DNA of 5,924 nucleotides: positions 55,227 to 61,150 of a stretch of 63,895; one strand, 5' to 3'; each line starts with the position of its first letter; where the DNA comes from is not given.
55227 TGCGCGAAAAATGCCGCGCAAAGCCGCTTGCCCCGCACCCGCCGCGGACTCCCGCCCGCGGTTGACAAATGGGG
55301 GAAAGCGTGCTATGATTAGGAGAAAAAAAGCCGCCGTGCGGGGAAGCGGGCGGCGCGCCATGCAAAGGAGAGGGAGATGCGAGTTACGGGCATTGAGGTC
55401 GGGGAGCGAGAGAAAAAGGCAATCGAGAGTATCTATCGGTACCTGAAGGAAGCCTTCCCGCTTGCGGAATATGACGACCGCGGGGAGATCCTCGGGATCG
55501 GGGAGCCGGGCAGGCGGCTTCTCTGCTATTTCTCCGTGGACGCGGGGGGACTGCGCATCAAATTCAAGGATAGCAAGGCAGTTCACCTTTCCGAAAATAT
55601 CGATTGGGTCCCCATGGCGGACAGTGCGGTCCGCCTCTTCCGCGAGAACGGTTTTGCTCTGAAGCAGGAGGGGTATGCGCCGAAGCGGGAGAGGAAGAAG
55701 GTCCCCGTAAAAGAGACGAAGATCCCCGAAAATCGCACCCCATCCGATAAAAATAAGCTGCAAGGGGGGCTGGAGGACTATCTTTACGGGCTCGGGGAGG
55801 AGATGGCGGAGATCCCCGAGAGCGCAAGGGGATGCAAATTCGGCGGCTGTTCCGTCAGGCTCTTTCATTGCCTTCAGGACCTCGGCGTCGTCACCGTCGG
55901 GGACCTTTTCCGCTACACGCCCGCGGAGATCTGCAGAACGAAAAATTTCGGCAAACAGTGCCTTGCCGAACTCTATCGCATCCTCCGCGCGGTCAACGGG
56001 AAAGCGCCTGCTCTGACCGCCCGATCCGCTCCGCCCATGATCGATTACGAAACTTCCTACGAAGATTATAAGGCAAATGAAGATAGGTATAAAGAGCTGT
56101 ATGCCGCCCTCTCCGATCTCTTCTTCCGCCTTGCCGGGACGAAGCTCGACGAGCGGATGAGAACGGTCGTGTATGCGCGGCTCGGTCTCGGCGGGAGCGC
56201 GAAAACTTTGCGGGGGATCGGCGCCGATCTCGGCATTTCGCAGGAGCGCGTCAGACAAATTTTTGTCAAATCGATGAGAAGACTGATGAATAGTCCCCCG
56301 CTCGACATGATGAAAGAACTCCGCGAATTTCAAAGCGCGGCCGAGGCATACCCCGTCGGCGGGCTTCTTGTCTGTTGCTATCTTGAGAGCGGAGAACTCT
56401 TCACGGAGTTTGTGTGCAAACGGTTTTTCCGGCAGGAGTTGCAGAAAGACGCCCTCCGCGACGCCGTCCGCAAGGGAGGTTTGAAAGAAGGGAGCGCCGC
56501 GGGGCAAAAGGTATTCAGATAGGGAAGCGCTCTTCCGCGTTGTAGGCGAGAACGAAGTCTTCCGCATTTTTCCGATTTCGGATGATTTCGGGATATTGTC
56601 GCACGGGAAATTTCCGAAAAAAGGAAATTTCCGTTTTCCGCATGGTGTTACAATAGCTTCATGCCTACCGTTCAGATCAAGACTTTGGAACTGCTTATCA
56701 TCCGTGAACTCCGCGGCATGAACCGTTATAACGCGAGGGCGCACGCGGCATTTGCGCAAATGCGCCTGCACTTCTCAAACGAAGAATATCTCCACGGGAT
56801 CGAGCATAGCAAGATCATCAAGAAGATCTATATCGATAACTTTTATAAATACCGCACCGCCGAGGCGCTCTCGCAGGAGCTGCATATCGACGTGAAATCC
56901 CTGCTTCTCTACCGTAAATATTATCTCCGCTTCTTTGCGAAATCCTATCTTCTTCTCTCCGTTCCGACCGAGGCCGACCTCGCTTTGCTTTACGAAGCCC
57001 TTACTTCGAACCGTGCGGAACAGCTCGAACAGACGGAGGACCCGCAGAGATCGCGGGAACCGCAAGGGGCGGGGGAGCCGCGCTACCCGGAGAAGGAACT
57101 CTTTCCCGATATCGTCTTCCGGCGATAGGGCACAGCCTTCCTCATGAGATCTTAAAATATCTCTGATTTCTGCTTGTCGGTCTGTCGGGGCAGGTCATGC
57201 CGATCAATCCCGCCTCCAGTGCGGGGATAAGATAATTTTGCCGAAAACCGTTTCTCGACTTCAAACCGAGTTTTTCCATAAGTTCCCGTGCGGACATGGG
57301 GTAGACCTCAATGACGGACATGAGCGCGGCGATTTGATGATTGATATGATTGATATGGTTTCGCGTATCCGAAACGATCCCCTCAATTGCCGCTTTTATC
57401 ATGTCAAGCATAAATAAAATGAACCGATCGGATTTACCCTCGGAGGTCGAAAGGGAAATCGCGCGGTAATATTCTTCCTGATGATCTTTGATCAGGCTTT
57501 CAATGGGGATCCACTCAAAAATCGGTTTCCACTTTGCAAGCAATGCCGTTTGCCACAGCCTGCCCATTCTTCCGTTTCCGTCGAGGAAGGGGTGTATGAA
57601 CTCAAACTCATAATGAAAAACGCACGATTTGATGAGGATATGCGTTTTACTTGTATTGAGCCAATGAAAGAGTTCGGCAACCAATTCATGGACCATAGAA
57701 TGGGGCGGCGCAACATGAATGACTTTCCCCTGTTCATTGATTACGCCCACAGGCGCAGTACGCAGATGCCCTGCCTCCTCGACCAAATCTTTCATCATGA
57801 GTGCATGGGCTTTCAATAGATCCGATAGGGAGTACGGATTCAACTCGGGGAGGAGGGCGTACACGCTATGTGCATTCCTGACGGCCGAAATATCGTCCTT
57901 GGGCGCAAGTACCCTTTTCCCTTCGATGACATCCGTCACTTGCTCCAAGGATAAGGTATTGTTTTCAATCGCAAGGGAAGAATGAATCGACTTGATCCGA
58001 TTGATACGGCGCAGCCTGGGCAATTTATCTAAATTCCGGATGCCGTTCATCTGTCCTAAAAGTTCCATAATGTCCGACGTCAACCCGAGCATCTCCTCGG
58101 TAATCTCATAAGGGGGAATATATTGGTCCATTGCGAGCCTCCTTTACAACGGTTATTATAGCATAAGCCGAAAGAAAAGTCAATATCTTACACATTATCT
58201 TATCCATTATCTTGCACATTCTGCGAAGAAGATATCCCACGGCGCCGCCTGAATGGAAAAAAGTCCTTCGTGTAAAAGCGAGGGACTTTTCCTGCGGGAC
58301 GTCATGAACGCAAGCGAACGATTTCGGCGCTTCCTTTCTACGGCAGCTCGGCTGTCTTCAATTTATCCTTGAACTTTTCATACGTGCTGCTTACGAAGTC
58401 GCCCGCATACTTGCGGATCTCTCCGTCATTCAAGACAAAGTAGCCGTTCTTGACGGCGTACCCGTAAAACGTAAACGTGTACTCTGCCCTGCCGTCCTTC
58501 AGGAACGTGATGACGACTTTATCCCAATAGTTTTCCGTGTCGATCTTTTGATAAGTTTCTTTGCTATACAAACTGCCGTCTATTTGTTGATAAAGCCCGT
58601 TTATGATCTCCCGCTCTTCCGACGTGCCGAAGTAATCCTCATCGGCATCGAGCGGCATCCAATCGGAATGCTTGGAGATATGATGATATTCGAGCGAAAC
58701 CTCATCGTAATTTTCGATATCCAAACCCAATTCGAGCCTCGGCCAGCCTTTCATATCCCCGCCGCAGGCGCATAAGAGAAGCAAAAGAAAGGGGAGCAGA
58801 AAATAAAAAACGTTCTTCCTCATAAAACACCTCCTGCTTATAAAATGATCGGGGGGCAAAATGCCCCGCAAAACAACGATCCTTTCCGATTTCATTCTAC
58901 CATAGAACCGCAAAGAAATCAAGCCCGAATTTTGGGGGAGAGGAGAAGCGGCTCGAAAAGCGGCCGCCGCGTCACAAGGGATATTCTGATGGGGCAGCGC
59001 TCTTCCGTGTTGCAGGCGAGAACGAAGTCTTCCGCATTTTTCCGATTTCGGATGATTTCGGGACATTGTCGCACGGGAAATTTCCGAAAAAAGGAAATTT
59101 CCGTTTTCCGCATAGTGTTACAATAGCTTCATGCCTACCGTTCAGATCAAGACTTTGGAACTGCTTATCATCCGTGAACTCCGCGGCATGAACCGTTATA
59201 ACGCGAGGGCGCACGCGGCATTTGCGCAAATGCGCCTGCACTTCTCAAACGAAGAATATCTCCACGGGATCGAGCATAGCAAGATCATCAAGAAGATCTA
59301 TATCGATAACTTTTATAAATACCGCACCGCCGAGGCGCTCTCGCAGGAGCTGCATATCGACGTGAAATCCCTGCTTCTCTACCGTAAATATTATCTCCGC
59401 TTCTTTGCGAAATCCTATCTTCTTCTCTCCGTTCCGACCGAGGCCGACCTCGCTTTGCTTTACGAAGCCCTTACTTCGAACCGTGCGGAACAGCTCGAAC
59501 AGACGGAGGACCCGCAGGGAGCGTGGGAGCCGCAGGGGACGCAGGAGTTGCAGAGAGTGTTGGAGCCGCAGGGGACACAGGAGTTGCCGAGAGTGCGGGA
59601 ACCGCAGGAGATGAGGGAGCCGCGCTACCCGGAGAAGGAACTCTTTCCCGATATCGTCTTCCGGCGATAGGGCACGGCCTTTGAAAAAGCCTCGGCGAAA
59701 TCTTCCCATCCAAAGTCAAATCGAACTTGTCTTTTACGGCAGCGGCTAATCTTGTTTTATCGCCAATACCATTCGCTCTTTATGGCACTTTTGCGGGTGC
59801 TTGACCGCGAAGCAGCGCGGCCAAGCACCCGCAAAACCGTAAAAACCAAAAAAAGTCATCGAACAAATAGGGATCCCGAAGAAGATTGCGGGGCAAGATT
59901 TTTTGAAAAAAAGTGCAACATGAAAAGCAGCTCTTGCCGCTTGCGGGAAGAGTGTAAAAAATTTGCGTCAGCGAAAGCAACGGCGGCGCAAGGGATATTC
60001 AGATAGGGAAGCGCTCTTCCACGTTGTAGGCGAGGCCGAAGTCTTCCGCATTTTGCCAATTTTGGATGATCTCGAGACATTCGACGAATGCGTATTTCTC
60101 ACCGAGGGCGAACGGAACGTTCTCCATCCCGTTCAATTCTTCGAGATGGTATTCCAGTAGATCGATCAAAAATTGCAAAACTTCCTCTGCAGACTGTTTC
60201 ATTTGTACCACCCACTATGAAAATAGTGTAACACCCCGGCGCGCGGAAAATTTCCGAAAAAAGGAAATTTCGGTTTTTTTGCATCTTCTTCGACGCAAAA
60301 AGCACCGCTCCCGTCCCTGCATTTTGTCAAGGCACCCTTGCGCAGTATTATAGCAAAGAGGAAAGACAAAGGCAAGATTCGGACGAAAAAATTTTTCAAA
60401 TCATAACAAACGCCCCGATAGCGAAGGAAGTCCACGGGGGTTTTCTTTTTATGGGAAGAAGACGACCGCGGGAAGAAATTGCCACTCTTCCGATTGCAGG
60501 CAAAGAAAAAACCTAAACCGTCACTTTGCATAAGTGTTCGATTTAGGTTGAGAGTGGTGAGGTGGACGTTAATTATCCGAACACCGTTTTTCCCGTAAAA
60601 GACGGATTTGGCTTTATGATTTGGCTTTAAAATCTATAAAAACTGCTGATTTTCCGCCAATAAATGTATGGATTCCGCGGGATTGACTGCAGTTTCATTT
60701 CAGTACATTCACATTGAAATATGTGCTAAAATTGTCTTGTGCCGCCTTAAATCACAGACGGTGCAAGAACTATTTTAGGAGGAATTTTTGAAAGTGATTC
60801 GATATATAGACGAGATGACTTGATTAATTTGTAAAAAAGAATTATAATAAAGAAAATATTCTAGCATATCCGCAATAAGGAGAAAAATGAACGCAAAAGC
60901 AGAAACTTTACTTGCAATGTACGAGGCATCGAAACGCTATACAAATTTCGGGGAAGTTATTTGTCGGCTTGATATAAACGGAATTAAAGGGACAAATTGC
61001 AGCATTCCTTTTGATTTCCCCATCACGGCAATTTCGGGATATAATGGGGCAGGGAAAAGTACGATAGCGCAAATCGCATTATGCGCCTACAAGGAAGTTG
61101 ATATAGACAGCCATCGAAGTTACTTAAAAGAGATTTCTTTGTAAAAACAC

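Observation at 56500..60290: Triplicated regulatory cassette in three different states of decay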

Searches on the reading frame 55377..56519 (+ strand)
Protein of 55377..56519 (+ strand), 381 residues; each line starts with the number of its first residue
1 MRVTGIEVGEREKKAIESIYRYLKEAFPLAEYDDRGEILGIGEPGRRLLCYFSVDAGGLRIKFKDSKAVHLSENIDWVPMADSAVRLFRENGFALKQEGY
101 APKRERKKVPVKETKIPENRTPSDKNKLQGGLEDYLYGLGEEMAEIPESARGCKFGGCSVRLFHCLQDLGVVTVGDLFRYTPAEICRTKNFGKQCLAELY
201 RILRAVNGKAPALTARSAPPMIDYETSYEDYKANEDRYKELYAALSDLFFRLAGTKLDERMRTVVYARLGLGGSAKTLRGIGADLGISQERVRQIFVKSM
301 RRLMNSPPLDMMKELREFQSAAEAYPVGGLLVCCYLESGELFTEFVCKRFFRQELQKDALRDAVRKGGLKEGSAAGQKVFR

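Call 7: search_protein_families(library=pfam, proteins=[window:55377-56519:+], max_evalue=0.1)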
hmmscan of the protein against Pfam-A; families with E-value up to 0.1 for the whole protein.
window:55377-56519:+ (381 aa): 2 families
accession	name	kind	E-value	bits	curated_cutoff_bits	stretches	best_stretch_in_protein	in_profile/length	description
PF03118.21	RNA_pol_A_CTD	-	1.2e-10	41.4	23.8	1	159-203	21-65/67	Bacterial RNA polymerase, alpha chain C terminal domain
PF04545.22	Sigma70_r4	-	6.1e-10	38.9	24.1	1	256-303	4-48/50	Sigma-70, region 4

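Call 8: search_protein_families(library=phrogs, proteins=[window:55377-56519:+], max_evalue=0.1)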
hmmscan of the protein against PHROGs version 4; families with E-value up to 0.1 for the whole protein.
window:55377-56519:+ (381 aa): 1 family
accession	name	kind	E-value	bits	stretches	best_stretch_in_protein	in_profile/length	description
phrog_351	-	transcription regulation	3.6e-08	33.5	1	230-303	651-722/928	RNA polymerase sigma factor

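Call 9: search_protein_families(library=ncbifam, proteins=[window:55377-56519:+], max_evalue=0.1)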
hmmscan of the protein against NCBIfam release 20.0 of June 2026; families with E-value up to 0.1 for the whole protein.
window:55377-56519:+ (381 aa): 35 families (the best 25 are shown)
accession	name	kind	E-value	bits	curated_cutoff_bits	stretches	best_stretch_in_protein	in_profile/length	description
NF003513.0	PRK05182.1-2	equivalog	6.4e-08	31.9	302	1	159-206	264-311/338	DNA-directed RNA polymerase subunit alpha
NF003519.0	PRK05182.2-5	equivalog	3.8e-07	29.4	277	1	159-207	263-311/320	DNA-directed RNA polymerase subunit alpha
TIGR02394.1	rpoS_proteo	equivalog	5.3e-07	29.4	378.7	1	255-305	221-272/285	RNA polymerase sigma factor RpoS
TIGR02393.1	RpoD_Cterm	equivalog_domain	8e-07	28.9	354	1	255-312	175-233/238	RNA polymerase sigma factor RpoD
NF004207.0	PRK05657.1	equivalog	9.3e-07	28.5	394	1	255-304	264-314/329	RNA polymerase sigma factor RpoS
TIGR02392.1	rpoH_proteo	equivalog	1.4e-06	28.1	323.1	1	252-303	214-264/270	RNA polymerase sigma factor RpoH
NF041931.2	MzaA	equivalog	1.9e-06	27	800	1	221-315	621-713/726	MZA anti-phage system associated sigma-70 family RNA polymerase sigma factor MzaA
NF005920.0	PRK07921.1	subfamily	2.3e-06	26.9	464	1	254-307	264-318/328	RNA polymerase sigma factor SigB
TIGR02027.1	rpoA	equivalog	4e-06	26.3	227.8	1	159-205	244-290/298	DNA-directed RNA polymerase subunit alpha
NF005693.0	PRK07500.1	equivalog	4.6e-06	26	315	1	252-305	223-275/289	RNA polymerase factor sigma-32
NF005143.0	PRK06596.1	subfamily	5.4e-06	26.1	241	1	253-304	227-278/285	RNA polymerase factor sigma-32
NF003516.0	PRK05182.2-2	equivalog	7.3e-06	25.4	353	1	158-203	254-299/315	DNA-directed RNA polymerase subunit alpha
TIGR02997.1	Sig70-cyanoRpoD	subfamily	1.8e-05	24.2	384.5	1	255-303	248-297/298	RNA polymerase sigma factor, RpoD/SigA family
NF004562.0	PRK05901.1-4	equivalog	2.4e-05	23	779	1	242-318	479-552/571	RNA polymerase sigma factor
NF033442.0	BREX_PglW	equivalog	3.4e-05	21.7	990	1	159-310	806-956/1391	BREX system serine/threonine kinase PglW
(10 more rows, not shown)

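Call 50: search_protein_families(library=padloc, proteins=[window:55377-56519:+], max_evalue=0.001)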
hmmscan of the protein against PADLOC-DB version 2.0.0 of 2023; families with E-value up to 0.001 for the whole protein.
window:55377-56519:+ (381 aa): 1 family
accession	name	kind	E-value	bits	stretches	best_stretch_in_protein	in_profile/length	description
PDLC02512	PglW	-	1.3e-06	24.7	1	157-313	811-961/1403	PglW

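Call 65: find_encoding_contigs(protein=window:55377-56519:+, flank=8000, max_places=6)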
Protein window:55377-56519:+ (381 aa): no gene with exactly this product is on record in the collection.

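Call 82: find_related_loci(query=window:55377-56519:+, collection=metagenome_contigs, flank=6000)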
Query window:55377-56519:+ (381 aa) in metagenome_contigs; peptide patterns used: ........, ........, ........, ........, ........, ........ (x = any residue, [..] = any of these).
339 stretches matched a pattern, but none encodes a relative of the query by tblastn (E <= 1e-3).

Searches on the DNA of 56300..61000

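Call 96: search_rna_families(source=window, start=56300, end=61000, threshold=evalue, max_evalue=1)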
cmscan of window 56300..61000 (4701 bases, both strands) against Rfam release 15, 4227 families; matches with E-value up to 1: 2.
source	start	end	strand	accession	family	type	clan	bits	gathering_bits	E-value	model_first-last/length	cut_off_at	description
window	59081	59178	-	RF01188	snR56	Gene; snRNA; snoRNA; CD-box;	CL00049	29.8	54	0.28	1-84/84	no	Small nucleolar RNA snR56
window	56611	56708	-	RF01188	snR56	Gene; snRNA; snoRNA; CD-box;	CL00049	29.3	54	0.35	1-84/84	no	Small nucleolar RNA snR56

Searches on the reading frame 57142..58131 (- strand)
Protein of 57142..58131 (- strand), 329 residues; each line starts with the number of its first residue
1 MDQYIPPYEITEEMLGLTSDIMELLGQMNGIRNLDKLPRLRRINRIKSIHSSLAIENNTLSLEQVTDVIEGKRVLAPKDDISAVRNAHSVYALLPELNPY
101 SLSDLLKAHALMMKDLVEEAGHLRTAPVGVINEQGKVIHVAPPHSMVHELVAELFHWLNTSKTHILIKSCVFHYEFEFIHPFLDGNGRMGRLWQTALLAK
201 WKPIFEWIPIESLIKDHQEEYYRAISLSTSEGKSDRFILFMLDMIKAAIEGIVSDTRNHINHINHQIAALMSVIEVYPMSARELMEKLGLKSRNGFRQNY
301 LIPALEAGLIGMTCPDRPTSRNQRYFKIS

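Call 7: search_protein_families(library=pfam, proteins=[window:57145-58131:-], max_evalue=0.1)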
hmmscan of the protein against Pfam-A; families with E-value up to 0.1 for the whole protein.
window:57145-58131:- (329 aa): 2 families
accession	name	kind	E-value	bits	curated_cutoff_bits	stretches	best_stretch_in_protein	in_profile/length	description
PF02661.23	Fic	-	1.3e-21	77.7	24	1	100-198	2-93/93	Fic/DOC family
PF21247.3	Fic-like_C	-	2.4e-21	75.8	27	1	266-325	2-61/64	Filamentation induced by cAMP protein Fic-like, C-terminal domain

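Call 8: search_protein_families(library=phrogs, proteins=[window:57145-58131:-], max_evalue=0.1)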
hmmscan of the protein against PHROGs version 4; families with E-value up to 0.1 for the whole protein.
window:57145-58131:- (329 aa): 6 families
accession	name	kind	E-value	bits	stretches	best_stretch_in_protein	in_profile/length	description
phrog_5978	-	unknown function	3.6e-36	126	1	40-265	48-287/364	-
phrog_11900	-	unknown function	1.1e-17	65.3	1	44-241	13-213/230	-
phrog_13548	-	unknown function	2.7e-16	60.6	1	67-251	87-275/379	-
phrog_23170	-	unknown function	3e-10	41.1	1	105-249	47-188/191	-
phrog_12747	-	unknown function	1.5e-06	28.9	1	80-199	37-157/211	-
phrog_10690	-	unknown function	3e-05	24.2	1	105-200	202-300/346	-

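Call 9: search_protein_families(library=ncbifam, proteins=[window:57145-58131:-], max_evalue=0.1)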
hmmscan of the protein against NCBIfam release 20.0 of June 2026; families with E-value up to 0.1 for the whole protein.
window:57145-58131:- (329 aa): 4 families
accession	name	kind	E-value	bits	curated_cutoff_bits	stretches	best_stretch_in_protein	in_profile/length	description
NF046030.1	ProtAdlyltaseSoFic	equivalog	2.6e-17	62.8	550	1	130-268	139-278/361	protein adenylyltransferase Fic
TIGR02613.1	mob_myst_B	hypoth_equivalog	1.3e-06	28.5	124.4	1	105-226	54-171/186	mobile mystery protein B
NF046029.1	ProtAdlyltaseNmFic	equivalog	1.2e-05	25.1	230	1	99-211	26-129/177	protein adenylyltransferase Fic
NF007672.0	PRK10347.1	equivalog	0.0067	16.2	181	1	100-208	54-163/200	putative adenosine monophosphate-protein transferase Fic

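Call 50: search_protein_families(library=padloc, proteins=[window:57145-58131:-], max_evalue=0.001)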
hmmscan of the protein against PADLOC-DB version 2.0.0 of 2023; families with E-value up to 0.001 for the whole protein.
window:57145-58131:- (329 aa): 9 families
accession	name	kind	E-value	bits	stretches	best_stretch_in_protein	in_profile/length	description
PDLC03963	SoFic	-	2.3e-41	140.4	1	5-287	10-301/361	-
PDLC04837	PDC-S04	-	7.3e-16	56.2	1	45-237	26-216/234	-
PDLC04836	PDC-S04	-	1.2e-15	55.4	1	47-231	28-215/244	-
PDLC04840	PDC-S04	-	1.7e-15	55.4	1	47-193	14-169/227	-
PDLC04966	PDC-S24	-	1.3e-14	51.9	1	99-225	231-365/497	-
PDLC04839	PDC-S04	-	1.6e-12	45.6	1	90-230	49-188/205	-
PDLC04838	PDC-S04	-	1.3e-08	32.9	1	94-210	57-174/209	-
PDLC04842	PDC-S04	-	2.1e-06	25.6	1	93-230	35-157/202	-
PDLC04841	PDC-S04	-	8.2e-06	23.7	1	93-232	133-257/292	-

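Call 97: find_encoding_contigs(protein=window:57142-58131:-, flank=6000, max_places=6)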
Protein window:57142-58131:- (329 aa): 1 contig read that carries it; 1 place shown.
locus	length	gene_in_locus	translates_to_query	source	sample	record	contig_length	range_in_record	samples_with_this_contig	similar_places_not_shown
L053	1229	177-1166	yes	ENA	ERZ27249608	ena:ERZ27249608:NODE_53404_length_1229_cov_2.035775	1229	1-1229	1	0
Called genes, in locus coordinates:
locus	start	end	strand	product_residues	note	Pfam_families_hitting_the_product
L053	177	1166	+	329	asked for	PF02661:Fic, PF21247:Fic-like_C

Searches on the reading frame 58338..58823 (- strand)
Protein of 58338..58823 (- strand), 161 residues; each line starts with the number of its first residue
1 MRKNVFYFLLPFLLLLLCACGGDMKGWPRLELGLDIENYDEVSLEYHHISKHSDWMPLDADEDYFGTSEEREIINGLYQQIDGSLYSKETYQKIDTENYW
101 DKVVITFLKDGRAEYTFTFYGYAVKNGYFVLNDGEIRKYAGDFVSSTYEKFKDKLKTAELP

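Call 7: search_protein_families(library=pfam, proteins=[window:58341-58823:-], max_evalue=0.1)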
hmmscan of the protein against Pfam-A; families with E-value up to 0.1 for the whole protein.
window:58341-58823:- (161 aa): 1 family
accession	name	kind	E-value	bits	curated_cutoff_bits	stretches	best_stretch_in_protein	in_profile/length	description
PF18990.6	DUF5723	-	0.022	14.9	26.8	1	60-120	56-117/376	Family of unknown function (DUF5723)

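Call 8: search_protein_families(library=phrogs, proteins=[window:58341-58823:-], max_evalue=0.1)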
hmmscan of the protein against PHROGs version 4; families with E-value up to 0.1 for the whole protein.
window:58341-58823:- (161 aa): 1 family
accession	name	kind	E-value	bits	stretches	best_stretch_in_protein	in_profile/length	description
phrog_10221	-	unknown function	0.088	14.2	0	29-75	31-76/78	-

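Call 9: search_protein_families(library=ncbifam, proteins=[window:58341-58823:-], max_evalue=0.1)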
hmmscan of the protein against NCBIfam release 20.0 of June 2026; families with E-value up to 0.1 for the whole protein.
window:58341-58823:- (161 aa): 0 families

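Call 99: find_encoding_contigs(protein=window:58338-58823:-, flank=6000, max_places=6)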
Protein window:58338-58823:- (161 aa): 1 contig read that carries it; 1 place shown.
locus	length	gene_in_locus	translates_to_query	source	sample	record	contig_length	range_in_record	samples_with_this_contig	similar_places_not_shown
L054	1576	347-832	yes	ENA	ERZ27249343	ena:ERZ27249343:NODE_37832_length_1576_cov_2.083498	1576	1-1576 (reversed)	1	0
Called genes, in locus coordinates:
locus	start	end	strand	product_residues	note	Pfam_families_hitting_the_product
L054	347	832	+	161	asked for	-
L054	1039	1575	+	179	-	?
